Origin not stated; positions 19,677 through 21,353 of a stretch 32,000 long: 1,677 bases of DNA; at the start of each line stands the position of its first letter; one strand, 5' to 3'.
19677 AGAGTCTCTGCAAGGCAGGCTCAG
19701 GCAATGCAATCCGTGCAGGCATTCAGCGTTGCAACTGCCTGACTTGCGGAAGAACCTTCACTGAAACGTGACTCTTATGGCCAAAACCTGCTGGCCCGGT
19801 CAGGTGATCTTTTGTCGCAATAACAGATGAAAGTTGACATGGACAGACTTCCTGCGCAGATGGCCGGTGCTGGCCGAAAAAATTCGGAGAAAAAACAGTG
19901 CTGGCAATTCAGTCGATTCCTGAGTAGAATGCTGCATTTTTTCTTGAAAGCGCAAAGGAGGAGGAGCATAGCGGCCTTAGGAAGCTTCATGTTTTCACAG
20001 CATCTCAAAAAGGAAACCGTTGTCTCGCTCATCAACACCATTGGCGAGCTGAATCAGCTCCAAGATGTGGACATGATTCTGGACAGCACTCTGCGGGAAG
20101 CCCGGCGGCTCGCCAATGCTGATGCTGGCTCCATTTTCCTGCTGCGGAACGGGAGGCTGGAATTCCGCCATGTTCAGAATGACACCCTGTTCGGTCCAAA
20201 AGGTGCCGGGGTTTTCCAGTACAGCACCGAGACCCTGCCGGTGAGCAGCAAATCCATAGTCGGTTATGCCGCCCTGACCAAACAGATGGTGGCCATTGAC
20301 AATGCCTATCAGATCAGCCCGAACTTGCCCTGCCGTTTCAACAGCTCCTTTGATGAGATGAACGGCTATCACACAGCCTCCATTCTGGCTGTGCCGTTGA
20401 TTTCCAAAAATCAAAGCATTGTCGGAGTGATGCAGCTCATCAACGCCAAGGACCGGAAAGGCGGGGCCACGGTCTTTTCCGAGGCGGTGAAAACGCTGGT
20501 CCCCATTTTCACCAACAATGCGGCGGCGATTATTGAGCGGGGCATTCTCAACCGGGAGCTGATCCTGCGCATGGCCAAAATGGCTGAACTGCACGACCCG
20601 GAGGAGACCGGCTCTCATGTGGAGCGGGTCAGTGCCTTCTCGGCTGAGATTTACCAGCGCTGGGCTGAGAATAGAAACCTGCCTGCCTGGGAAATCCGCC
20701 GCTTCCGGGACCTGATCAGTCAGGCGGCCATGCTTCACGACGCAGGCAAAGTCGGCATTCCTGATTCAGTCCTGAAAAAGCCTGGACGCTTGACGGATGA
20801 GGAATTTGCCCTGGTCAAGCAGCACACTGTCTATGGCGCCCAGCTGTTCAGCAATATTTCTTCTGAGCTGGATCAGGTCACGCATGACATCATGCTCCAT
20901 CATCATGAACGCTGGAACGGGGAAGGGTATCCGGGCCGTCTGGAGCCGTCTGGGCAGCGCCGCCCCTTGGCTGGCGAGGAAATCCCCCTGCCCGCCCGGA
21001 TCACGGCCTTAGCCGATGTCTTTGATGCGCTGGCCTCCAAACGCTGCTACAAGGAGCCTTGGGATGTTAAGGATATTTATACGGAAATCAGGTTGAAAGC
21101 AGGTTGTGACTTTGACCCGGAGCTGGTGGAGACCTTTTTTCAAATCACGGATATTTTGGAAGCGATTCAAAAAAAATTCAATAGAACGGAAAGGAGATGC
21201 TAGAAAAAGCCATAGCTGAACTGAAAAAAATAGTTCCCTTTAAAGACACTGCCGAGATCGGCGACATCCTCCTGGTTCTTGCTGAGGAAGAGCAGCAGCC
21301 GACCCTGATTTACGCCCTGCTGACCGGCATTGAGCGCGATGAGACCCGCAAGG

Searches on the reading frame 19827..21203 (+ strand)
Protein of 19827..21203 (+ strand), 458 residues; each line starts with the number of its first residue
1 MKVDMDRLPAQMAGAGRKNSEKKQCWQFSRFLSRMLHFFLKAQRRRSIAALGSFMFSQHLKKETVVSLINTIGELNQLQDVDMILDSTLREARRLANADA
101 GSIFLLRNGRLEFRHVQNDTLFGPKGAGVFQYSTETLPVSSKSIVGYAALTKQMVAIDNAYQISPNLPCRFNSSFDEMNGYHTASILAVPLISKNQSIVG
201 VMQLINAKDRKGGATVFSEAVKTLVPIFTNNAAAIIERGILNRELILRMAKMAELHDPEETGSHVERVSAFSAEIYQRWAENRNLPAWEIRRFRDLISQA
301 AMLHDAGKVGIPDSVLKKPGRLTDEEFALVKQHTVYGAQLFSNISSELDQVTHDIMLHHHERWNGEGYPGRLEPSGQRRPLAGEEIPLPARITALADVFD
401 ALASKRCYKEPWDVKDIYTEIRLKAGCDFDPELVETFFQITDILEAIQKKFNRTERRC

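Call 10: search_protein_families(library=pfam, proteins=[window:19827-21203:+])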
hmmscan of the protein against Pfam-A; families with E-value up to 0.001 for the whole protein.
window:19827-21203:+ (458 aa): 5 families
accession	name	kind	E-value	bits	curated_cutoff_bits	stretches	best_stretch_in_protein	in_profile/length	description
PF13487.12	HD_5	-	2.9e-24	86.2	27.2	1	297-433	42-170/170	HD domain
PF01966.28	HD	-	4.5e-17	62.8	22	1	262-401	2-115/116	HD domain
PF01590.32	GAF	-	3.8e-12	47.3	22.4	1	80-233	1-130/133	GAF domain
PF13185.12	GAF_2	-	1.4e-08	35.5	28.6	1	80-237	3-136/136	GAF domain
PF13492.12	GAF_3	-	1.7e-08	35.4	27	1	80-238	1-129/129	GAF domain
